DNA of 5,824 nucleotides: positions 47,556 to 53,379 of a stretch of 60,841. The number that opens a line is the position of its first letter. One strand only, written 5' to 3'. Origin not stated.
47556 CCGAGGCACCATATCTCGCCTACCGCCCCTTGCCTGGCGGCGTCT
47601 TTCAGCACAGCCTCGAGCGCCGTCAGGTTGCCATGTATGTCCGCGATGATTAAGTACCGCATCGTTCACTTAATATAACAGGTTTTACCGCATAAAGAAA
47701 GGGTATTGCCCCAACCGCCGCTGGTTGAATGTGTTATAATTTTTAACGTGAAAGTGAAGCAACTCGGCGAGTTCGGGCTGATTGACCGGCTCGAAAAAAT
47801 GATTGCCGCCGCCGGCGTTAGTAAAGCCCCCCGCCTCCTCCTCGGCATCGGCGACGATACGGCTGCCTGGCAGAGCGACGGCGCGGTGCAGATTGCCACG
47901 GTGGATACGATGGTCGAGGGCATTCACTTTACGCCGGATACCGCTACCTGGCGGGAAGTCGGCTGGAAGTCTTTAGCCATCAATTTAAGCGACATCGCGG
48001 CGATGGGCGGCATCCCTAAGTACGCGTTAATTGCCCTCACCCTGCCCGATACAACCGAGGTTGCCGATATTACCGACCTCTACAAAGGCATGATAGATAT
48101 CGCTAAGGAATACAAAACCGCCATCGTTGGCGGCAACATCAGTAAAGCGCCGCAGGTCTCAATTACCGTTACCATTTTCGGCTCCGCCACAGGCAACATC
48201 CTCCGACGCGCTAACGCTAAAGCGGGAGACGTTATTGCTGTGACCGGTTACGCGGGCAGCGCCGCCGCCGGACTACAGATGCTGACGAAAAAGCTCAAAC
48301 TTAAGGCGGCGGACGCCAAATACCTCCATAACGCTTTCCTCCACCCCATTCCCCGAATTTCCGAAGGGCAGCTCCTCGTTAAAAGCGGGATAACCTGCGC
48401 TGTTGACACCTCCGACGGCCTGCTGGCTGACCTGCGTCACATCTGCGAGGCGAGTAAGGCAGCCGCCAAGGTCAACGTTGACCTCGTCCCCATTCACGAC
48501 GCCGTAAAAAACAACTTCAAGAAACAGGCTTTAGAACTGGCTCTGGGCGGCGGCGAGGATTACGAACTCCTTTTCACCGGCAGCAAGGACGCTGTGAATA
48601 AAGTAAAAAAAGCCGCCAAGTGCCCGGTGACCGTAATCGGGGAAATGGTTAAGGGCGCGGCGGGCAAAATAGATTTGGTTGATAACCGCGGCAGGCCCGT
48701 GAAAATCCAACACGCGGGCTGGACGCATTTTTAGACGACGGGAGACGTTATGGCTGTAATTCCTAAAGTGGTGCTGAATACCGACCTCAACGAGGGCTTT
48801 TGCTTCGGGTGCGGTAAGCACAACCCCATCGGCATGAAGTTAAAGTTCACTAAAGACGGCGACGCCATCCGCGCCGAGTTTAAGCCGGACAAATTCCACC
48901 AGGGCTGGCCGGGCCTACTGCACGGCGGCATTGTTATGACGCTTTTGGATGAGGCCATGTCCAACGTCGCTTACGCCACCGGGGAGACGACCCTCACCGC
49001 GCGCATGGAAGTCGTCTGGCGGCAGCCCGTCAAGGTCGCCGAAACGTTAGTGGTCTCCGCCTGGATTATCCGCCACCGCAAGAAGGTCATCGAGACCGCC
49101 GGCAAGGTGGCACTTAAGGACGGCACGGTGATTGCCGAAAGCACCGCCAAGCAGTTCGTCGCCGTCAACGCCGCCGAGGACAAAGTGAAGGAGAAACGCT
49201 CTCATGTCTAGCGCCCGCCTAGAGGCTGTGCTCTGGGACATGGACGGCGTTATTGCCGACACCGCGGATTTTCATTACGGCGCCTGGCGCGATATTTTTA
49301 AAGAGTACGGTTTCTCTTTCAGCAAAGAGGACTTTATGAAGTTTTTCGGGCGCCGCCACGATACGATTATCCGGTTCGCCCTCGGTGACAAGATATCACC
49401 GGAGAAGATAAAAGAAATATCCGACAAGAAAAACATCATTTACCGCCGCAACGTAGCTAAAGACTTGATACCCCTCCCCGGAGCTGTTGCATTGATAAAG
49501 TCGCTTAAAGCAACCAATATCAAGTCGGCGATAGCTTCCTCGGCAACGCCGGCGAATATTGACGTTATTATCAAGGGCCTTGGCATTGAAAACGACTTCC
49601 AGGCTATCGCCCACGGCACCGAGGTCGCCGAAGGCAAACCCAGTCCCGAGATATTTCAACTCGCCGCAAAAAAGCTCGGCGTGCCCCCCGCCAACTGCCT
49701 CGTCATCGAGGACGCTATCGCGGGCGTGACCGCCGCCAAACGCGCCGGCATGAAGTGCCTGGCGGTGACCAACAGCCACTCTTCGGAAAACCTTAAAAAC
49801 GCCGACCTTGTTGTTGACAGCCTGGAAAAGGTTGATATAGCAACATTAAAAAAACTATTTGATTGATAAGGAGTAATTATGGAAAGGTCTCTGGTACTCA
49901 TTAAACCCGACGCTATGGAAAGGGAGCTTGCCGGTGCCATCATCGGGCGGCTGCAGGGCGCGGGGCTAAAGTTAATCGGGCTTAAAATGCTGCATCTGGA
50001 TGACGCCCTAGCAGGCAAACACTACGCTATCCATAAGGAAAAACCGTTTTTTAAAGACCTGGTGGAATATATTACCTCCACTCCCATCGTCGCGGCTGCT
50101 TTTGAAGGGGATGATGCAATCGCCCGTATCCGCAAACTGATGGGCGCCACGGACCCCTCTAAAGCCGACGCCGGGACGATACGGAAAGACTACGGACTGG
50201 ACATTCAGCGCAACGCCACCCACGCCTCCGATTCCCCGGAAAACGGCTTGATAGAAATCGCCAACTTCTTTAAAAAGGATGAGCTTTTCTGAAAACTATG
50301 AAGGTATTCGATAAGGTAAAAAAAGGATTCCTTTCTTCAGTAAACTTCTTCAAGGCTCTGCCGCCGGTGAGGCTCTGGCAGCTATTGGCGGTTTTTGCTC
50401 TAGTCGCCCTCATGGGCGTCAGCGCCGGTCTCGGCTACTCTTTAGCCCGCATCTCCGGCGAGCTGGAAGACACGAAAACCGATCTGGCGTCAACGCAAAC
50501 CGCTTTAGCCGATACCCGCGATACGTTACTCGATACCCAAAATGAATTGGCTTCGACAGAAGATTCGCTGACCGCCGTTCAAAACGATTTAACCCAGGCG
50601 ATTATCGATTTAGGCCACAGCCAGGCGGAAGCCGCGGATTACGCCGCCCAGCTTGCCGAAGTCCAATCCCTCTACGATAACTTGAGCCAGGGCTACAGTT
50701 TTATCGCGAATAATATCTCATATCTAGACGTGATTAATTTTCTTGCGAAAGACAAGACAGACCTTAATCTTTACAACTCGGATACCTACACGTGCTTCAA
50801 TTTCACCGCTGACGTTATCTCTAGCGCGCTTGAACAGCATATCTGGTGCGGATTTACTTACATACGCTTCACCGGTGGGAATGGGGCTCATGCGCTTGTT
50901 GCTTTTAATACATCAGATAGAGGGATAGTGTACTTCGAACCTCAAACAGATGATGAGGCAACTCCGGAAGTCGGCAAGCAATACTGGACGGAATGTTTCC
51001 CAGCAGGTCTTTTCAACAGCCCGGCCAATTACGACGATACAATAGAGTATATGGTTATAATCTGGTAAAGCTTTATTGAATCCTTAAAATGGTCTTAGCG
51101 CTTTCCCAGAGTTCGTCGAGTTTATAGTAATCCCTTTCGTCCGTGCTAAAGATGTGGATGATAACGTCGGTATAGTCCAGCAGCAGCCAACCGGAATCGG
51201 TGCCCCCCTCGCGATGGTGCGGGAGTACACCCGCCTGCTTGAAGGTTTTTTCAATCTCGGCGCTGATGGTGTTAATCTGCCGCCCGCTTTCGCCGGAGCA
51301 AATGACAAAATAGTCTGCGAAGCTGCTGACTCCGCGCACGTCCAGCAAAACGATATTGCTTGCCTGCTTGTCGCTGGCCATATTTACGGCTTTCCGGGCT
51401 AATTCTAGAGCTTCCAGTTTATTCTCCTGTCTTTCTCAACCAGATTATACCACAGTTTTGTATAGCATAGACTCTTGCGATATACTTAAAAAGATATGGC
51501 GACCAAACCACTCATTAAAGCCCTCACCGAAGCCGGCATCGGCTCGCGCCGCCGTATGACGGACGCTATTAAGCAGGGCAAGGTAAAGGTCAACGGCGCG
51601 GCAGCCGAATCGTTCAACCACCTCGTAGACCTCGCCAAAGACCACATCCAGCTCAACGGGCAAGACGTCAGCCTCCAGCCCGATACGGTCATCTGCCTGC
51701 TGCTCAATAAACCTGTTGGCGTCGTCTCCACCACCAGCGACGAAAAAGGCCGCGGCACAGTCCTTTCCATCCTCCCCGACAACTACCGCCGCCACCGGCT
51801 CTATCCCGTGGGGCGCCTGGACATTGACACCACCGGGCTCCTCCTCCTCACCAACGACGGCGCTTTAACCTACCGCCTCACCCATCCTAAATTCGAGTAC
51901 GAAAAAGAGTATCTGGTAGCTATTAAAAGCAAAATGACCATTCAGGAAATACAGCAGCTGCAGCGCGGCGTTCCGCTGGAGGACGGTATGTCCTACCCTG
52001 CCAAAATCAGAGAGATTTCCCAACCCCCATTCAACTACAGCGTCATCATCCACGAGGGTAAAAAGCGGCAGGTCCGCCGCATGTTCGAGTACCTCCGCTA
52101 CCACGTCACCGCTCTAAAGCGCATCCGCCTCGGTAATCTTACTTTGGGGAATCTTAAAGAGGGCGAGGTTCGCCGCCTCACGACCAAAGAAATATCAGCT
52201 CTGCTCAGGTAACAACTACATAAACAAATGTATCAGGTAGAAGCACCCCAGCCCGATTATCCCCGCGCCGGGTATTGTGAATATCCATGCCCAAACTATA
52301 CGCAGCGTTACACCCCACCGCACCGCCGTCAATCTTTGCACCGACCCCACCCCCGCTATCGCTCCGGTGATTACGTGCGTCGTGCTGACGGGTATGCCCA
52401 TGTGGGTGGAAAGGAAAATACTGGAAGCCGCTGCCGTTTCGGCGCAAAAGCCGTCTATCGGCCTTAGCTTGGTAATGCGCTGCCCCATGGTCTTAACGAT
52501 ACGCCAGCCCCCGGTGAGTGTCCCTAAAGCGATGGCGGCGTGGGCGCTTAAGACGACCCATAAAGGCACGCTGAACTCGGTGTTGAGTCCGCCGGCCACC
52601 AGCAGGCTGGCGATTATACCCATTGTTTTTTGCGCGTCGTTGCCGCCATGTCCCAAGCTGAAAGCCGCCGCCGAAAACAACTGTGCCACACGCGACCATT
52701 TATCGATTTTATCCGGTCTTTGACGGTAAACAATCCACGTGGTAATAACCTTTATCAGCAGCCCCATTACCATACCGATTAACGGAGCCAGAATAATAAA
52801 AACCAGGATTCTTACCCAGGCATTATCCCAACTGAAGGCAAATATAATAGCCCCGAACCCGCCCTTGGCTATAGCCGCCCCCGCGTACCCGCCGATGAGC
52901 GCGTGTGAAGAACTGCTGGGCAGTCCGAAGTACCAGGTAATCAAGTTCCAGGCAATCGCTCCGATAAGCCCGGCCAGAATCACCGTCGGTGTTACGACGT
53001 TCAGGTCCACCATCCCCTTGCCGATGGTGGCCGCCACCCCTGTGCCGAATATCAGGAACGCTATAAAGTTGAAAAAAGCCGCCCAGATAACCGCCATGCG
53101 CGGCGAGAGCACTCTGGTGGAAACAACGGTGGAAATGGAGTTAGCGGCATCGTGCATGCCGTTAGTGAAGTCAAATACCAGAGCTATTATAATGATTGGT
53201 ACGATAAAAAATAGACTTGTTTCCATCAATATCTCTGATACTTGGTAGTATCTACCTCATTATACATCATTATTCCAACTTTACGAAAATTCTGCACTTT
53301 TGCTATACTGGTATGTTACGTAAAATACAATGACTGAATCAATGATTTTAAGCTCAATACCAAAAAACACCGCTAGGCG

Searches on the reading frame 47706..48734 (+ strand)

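Call 90: search_protein_families(library=pfam, proteins=[window:47706-48734:+], max_evalue=0.00001)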
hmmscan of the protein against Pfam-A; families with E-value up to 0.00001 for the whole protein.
window:47706-48734:+ (342 aa): 2 families
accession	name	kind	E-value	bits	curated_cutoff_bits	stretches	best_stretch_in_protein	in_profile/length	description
PF00586.29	AIRS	-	4.1e-23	82.4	24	1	49-160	1-111/112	AIR synthase related protein, N-terminal domain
PF02769.27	AIRS_C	-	6.8e-09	36.5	23.1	1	172-322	1-153/156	AIR synthase related protein, C-terminal domain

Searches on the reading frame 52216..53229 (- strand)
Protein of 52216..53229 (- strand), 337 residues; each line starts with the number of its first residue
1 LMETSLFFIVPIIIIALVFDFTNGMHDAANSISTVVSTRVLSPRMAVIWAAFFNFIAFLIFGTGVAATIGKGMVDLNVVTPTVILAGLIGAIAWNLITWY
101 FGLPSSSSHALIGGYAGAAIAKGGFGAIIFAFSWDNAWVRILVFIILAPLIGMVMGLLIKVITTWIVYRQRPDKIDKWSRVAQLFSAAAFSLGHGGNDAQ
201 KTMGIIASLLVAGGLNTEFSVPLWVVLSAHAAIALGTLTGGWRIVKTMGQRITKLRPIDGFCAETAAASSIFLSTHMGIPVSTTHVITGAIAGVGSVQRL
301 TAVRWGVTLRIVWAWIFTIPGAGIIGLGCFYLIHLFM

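Call 30: search_protein_families(library=pfam, proteins=[window:52216-53229:-])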
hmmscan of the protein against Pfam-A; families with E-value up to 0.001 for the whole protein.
window:52216-53229:- (337 aa): 1 family
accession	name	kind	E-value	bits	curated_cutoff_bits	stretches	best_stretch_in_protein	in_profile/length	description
PF01384.25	PHO4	-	1.1e-94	317.7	33.7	1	23-326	1-350/350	Phosphate transporter family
